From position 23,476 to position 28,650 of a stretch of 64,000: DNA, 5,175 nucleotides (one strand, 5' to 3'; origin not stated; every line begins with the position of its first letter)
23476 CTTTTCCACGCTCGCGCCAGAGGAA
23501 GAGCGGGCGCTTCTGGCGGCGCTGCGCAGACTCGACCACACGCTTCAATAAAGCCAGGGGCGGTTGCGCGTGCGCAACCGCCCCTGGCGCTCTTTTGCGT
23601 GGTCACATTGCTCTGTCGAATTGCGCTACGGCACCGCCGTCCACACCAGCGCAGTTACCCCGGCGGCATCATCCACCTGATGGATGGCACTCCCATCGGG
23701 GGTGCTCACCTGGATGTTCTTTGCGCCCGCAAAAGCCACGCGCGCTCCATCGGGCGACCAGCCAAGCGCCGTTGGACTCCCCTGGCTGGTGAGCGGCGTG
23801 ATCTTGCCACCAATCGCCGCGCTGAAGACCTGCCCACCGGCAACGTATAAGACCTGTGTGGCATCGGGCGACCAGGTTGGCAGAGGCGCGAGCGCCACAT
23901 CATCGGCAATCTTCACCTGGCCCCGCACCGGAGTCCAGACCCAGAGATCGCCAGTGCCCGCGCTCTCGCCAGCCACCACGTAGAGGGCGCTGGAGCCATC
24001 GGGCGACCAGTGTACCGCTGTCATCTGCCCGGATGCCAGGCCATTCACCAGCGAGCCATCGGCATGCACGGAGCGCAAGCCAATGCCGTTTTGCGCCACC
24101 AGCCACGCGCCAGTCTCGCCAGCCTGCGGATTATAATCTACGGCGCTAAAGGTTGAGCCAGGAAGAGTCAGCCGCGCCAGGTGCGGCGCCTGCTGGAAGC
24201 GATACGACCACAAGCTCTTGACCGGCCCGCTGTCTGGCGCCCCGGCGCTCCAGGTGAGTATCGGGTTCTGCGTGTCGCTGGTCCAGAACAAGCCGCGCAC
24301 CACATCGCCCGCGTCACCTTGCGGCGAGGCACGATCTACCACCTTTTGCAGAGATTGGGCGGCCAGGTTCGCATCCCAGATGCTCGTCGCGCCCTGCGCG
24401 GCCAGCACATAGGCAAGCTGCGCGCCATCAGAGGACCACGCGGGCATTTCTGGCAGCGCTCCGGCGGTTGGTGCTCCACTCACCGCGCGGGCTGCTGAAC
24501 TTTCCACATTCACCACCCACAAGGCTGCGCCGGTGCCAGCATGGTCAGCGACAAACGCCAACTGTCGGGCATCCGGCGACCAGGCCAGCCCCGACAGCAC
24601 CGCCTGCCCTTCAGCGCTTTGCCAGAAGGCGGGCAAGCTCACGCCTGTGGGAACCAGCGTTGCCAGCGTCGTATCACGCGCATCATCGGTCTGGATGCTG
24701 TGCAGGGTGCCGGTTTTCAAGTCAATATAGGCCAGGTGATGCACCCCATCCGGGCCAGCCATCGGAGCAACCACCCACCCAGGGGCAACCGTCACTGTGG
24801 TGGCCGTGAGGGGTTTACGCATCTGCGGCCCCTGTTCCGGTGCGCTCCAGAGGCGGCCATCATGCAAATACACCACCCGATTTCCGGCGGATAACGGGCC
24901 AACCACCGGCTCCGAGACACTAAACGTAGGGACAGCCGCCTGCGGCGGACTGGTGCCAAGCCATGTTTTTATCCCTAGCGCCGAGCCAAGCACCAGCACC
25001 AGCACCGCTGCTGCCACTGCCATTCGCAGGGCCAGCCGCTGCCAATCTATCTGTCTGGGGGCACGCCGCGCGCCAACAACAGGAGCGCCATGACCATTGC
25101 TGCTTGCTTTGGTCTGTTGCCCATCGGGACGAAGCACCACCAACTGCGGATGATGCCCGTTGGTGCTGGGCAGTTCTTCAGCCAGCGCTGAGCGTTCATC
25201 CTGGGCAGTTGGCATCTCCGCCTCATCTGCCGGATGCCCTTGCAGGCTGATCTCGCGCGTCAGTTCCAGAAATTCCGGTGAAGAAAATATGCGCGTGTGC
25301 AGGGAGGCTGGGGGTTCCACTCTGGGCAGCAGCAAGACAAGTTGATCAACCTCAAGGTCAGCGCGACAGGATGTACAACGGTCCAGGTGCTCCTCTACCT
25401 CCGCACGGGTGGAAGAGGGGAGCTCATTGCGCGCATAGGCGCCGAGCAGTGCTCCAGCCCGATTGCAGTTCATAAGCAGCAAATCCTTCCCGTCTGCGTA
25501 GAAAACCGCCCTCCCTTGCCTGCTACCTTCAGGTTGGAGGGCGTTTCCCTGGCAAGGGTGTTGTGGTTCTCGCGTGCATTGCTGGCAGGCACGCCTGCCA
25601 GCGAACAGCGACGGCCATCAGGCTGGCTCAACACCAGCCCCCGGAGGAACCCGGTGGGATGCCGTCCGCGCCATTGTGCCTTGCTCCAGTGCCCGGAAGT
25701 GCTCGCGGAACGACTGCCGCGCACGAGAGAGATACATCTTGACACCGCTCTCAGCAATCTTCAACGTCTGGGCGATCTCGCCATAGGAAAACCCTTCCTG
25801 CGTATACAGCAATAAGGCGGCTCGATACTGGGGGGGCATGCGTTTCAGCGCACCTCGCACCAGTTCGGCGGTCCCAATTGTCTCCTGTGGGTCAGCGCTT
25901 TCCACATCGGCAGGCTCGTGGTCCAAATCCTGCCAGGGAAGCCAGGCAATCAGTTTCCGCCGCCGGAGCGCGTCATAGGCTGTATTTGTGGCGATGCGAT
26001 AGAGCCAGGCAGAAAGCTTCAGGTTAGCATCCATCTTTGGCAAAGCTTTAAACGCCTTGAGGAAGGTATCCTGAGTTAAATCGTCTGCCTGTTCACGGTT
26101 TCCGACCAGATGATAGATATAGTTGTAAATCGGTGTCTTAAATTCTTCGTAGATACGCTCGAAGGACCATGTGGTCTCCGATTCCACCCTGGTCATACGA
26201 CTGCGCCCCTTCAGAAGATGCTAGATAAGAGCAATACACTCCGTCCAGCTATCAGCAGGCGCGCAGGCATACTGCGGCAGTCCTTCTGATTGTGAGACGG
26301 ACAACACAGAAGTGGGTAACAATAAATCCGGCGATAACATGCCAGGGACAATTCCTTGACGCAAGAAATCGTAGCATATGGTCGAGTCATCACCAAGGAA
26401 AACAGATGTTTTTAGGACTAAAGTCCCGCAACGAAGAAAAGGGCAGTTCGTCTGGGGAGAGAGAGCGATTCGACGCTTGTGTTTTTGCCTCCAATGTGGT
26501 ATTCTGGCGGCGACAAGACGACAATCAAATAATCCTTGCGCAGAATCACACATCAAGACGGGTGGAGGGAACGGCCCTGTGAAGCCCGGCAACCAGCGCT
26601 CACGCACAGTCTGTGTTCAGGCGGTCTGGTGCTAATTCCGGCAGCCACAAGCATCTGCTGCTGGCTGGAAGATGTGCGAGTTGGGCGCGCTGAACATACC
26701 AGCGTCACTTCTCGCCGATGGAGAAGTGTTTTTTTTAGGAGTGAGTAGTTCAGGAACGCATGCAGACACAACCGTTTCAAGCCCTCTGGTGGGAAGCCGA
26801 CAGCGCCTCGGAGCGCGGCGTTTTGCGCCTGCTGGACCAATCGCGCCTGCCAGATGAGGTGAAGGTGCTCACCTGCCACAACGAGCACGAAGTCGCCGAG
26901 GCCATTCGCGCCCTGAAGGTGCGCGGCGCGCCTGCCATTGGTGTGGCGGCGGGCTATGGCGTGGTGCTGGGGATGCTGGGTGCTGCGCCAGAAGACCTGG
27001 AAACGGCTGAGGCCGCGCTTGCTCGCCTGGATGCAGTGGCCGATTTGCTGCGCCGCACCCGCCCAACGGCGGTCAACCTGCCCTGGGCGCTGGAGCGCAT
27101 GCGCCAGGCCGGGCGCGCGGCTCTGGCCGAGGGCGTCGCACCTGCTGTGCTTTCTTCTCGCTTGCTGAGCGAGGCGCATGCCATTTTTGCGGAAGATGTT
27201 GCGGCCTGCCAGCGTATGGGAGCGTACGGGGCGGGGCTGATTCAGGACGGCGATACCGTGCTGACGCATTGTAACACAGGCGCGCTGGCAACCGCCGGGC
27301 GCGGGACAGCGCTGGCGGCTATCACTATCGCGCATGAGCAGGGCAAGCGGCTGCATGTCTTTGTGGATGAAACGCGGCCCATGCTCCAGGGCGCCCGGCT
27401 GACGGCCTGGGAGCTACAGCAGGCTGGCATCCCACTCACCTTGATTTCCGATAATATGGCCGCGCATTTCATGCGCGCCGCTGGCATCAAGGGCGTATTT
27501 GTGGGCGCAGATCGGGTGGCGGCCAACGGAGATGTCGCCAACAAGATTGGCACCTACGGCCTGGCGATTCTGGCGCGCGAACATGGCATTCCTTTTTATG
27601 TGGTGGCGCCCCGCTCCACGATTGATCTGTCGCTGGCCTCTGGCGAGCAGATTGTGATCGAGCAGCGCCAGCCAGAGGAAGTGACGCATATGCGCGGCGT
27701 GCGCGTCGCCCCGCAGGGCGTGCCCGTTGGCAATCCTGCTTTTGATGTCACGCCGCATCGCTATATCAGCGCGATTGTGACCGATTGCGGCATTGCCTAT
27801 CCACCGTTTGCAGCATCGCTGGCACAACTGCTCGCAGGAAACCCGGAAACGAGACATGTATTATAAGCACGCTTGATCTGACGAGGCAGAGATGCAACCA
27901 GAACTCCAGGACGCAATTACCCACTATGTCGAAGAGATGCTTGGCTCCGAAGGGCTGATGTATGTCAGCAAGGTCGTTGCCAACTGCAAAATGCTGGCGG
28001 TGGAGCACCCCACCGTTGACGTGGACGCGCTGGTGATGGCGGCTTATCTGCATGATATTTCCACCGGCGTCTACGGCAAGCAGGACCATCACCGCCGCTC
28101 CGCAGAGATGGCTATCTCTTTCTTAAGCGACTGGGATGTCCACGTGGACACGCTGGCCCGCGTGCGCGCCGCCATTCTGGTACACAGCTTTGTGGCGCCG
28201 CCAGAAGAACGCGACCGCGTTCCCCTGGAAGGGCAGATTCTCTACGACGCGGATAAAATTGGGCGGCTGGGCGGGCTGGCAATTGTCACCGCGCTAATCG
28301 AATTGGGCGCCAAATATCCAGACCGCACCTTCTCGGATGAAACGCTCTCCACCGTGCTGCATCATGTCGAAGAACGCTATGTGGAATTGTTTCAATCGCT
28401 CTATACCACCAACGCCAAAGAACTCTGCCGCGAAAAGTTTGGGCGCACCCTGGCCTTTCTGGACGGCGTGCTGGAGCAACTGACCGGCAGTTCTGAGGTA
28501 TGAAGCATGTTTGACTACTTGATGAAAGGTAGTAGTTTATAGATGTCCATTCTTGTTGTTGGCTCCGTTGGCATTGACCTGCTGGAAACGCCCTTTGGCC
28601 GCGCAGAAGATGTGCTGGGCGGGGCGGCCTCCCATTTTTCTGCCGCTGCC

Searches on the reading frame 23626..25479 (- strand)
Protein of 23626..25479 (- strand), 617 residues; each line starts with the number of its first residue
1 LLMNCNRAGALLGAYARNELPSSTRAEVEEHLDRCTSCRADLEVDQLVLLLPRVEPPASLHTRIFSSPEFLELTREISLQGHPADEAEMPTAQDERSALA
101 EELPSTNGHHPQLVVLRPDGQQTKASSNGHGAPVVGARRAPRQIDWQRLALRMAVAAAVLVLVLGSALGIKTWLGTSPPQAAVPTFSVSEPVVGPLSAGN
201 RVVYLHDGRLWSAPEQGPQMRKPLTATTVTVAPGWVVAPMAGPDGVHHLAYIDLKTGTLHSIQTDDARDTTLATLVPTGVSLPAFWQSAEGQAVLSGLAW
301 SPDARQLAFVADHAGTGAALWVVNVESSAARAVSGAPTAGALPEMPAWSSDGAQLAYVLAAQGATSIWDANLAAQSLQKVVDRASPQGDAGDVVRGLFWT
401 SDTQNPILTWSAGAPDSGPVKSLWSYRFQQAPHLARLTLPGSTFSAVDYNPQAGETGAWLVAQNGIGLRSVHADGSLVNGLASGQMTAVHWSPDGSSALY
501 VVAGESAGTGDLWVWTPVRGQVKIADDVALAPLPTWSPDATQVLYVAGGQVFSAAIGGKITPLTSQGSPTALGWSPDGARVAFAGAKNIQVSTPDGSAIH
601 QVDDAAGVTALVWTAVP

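Call 91: search_protein_families(library=pfam, proteins=[window:23626-25479:-], max_evalue=0.00001)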
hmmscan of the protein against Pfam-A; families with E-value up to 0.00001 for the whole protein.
window:23626-25479:- (617 aa): 3 families
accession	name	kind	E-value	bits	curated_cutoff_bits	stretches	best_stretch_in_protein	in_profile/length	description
PF07676.18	PD40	-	2.8e-12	46.7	20.9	0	345-368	13-37/38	WD40-like Beta Propeller Repeat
PF13490.11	zf-HC2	-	2e-09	37.8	22.2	1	5-39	1-35/35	Putative zinc-finger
PF00930.27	DPPIV_N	-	1.2e-08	34.6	22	0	559-601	34-77/354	Dipeptidyl peptidase IV (DPP IV) N-terminal region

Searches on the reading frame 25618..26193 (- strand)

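Call 91: search_protein_families(library=pfam, proteins=[window:25618-26193:-], max_evalue=0.00001)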
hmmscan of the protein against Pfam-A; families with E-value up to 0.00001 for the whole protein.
window:25618-26193:- (191 aa): 4 families
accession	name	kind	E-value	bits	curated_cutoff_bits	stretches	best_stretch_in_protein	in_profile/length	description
PF04542.20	Sigma70_r2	-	2.5e-19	69.3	24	1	14-80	1-69/71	Sigma-70 region 2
PF08281.18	Sigma70_r4_2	-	1.6e-14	53.7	25.7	1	111-160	3-52/54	Sigma-70, region 4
PF22233.2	PhyR_sigma-like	-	7.5e-07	29.3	27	1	116-159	1-44/50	Response regulator PhyR, sigma-like domain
PF04545.22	Sigma70_r4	-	7.8e-06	25.7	24.1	0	115-163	1-49/50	Sigma-70, region 4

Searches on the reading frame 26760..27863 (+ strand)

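Call 91: search_protein_families(library=pfam, proteins=[window:26760-27863:+], max_evalue=0.00001)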
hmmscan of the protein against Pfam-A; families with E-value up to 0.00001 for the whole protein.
window:26760-27863:+ (368 aa): 1 family
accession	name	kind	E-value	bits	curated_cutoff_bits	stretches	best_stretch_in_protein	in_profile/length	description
PF01008.23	IF-2B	-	2.9e-86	289.6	22.4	1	53-348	1-280/280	Initiation factor 2 subunit family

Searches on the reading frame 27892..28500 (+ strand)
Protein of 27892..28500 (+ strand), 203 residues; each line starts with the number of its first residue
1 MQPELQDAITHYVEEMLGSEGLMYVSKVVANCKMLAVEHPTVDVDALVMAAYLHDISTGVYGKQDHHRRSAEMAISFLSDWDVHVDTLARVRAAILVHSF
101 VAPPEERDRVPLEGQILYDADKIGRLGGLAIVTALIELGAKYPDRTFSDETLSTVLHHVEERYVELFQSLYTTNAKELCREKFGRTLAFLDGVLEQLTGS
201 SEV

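Call 91: search_protein_families(library=pfam, proteins=[window:27892-28500:+], max_evalue=0.00001)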
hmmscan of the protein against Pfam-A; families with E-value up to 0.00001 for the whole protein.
window:27892-28500:+ (203 aa): 1 family
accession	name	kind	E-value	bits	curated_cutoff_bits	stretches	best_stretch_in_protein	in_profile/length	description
PF01966.28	HD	-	2.2e-08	34.8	22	1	28-123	8-113/116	HD domain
